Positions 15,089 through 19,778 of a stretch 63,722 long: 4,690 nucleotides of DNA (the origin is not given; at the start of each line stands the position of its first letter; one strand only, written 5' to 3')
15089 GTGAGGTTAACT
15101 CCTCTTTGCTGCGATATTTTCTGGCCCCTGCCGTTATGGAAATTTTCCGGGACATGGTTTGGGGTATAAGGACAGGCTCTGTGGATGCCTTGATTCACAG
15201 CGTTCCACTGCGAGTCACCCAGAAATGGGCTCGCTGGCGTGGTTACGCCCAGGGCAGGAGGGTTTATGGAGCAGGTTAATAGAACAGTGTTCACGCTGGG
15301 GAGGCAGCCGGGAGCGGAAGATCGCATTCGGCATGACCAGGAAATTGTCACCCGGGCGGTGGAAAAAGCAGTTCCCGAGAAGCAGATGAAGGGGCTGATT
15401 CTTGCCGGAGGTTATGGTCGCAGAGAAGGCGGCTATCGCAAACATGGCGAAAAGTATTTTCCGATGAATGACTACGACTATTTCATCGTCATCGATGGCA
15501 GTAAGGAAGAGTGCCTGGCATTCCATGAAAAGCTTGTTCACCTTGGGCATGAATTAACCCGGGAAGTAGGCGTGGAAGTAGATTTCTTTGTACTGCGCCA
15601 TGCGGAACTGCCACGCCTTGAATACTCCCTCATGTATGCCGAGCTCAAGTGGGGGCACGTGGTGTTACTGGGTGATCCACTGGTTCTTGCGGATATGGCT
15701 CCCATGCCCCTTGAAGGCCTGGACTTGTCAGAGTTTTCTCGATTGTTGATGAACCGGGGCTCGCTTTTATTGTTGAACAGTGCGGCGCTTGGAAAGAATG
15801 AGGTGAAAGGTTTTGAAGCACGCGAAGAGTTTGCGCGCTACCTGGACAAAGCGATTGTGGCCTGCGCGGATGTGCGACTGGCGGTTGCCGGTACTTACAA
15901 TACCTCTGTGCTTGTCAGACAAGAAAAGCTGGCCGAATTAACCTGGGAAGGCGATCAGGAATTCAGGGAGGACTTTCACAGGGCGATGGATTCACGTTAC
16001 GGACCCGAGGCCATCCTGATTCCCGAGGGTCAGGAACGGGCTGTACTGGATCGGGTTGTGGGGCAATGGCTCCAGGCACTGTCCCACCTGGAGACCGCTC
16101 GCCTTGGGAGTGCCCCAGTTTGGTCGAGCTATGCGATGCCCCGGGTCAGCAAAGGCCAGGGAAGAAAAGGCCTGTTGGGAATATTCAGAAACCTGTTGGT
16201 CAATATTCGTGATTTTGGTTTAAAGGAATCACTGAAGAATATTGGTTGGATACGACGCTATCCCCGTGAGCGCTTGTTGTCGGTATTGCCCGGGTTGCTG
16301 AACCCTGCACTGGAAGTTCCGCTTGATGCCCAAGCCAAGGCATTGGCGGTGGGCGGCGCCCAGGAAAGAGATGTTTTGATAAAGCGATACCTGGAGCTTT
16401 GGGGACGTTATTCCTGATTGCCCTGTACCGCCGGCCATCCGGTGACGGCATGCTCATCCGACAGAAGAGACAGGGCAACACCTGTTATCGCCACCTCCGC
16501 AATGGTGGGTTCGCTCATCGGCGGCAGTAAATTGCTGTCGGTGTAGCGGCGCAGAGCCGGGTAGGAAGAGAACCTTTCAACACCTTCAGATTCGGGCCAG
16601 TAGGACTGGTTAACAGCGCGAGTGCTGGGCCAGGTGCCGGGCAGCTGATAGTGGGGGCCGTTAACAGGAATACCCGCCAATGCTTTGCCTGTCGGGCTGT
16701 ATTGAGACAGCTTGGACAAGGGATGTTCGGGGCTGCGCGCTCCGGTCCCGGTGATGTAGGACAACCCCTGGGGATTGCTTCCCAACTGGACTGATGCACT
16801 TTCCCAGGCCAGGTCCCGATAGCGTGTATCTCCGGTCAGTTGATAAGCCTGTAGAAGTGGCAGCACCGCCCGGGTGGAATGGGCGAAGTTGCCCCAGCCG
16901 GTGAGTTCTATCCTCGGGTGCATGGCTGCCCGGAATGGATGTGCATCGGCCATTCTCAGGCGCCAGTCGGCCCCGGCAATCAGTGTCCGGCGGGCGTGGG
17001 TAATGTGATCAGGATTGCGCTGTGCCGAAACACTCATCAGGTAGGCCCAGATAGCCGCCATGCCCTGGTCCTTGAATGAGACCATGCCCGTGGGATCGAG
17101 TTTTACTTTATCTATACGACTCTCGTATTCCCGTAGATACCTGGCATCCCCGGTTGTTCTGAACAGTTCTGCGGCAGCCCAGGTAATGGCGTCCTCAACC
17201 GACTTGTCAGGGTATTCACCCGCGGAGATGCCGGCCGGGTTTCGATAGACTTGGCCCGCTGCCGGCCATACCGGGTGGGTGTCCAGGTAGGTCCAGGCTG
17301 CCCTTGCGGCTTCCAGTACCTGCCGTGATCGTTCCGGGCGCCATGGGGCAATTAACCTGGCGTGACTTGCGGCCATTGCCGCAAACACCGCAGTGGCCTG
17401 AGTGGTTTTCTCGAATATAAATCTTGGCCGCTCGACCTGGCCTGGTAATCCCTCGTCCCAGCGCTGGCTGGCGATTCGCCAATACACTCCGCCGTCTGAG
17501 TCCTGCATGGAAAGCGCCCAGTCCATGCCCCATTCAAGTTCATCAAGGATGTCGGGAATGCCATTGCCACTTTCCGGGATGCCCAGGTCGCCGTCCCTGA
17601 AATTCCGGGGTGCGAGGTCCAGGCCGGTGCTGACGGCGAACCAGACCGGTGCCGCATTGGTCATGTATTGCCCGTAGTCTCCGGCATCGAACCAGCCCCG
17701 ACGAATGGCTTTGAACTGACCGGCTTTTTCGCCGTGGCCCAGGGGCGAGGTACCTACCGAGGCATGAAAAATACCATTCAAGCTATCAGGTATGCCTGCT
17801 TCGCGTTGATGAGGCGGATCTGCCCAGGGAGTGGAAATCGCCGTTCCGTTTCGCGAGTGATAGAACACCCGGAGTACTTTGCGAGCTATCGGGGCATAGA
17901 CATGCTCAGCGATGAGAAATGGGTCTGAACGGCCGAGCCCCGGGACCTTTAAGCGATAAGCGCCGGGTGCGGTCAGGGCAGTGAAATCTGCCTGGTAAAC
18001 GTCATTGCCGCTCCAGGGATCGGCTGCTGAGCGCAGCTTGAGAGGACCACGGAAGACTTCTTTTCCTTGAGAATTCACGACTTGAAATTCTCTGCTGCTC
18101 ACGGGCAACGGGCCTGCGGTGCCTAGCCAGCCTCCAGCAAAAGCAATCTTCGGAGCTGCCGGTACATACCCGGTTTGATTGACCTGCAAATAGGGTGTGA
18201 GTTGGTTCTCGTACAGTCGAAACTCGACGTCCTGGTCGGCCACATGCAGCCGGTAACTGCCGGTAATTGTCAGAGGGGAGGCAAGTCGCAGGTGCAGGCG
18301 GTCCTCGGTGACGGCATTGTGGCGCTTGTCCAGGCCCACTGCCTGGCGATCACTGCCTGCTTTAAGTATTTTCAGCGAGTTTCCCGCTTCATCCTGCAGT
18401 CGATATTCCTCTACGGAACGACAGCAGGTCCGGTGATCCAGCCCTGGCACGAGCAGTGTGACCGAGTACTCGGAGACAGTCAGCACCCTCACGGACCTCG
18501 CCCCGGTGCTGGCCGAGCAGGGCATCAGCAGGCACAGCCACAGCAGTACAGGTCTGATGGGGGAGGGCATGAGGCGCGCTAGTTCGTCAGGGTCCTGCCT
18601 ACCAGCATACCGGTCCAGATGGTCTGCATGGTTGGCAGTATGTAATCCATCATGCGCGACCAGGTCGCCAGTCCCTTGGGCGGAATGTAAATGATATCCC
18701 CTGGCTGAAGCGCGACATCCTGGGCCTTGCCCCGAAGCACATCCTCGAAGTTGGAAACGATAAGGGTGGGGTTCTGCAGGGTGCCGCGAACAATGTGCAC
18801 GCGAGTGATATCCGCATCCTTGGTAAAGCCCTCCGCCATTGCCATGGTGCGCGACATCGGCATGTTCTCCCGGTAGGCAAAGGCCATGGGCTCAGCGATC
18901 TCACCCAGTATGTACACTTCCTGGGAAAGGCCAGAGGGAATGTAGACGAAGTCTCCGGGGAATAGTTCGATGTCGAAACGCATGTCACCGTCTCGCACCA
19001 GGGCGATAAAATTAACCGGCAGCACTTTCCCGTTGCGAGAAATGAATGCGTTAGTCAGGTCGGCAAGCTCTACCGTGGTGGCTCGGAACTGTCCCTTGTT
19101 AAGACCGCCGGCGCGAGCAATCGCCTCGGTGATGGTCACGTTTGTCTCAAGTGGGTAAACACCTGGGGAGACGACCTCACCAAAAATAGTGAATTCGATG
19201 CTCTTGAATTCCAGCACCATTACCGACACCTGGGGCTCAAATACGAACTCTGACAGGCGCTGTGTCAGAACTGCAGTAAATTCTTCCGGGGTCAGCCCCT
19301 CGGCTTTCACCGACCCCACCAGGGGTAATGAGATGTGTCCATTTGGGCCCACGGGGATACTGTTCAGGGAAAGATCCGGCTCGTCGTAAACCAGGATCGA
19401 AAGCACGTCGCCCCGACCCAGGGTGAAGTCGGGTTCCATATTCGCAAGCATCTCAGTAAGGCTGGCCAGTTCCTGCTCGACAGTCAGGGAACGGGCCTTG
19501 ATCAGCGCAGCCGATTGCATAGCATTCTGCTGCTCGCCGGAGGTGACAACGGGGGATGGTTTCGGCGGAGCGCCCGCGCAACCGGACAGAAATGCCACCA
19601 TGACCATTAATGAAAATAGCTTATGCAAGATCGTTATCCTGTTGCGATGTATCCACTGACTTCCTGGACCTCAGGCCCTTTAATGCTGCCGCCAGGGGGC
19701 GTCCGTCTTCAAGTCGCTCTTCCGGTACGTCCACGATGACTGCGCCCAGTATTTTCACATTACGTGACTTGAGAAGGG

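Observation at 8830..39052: Six well-matching plus one weaker sigma-54 promoter motifs place a whole matrix locus under one local enhancer-binding regulator (syp-like logic)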

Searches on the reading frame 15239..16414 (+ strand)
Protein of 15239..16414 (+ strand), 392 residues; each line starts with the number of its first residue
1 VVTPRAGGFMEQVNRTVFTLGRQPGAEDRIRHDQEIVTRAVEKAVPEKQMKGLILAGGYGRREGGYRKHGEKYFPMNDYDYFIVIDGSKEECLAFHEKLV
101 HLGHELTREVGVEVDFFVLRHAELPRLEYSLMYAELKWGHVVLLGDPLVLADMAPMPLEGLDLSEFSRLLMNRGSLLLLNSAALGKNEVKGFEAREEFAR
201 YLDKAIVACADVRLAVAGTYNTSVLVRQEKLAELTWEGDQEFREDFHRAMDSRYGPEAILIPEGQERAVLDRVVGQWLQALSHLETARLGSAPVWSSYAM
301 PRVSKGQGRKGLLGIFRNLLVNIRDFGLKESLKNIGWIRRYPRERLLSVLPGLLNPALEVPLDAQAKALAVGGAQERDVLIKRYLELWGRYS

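Call 5: search_protein_families(library=pfam, proteins=[window:15239-16414:+])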
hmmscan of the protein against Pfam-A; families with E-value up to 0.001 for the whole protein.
window:15239-16414:+ (392 aa): 0 families

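Call 17: search_protein_families(library=ncbifam, proteins=[window:15239-16414:+])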
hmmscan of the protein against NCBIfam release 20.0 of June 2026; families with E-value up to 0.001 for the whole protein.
window:15239-16414:+ (392 aa): 0 families

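Call 59: search_solved_structures(query=window:15239-16414:+, max_evalue=1)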
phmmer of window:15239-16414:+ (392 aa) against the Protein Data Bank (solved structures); distinct sequences matched with E-value up to 1: 0.

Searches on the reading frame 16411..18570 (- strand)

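Call 5: search_protein_families(library=pfam, proteins=[window:16411-18570:-])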
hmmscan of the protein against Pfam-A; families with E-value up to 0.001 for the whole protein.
window:16411-18570:- (720 aa): 2 families
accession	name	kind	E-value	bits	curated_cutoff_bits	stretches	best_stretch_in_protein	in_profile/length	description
PF00759.25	Glyco_hydro_9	-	7.5e-54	184.1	27.7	1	225-691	1-435/444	Glycosyl hydrolase family 9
PF02927.20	CelD_N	-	4.5e-16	59.8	24.6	1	125-213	3-85/86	Cellulase N-terminal ig-like domain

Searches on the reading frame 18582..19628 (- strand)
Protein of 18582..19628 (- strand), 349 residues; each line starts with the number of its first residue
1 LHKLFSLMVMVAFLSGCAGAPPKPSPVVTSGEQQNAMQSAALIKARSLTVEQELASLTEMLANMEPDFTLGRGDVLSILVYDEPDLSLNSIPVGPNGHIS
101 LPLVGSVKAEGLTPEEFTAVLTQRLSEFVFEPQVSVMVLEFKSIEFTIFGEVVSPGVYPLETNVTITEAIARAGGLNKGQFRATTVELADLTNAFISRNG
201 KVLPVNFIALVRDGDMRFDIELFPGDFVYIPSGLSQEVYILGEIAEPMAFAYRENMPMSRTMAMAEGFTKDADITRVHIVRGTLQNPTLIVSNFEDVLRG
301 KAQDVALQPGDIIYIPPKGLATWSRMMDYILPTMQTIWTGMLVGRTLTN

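Call 5: search_protein_families(library=pfam, proteins=[window:18582-19628:-])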
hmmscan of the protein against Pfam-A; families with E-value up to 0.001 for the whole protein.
window:18582-19628:- (349 aa): 4 families
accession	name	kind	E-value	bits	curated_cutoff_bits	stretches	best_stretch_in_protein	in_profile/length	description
PF02563.21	Poly_export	-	6.5e-23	81.2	28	1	65-138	4-76/77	Polysaccharide biosynthesis/export protein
PF22461.2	SLBB_2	-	3e-21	75.7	27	2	146-230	3-79/79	SLBB domain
PF10531.15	SLBB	-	3.8e-16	59.1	27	2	146-179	2-35/55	SLBB domain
PF08007.18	JmjC_2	-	5.1e-07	29.7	22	0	301-318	84-101/127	JmjC domain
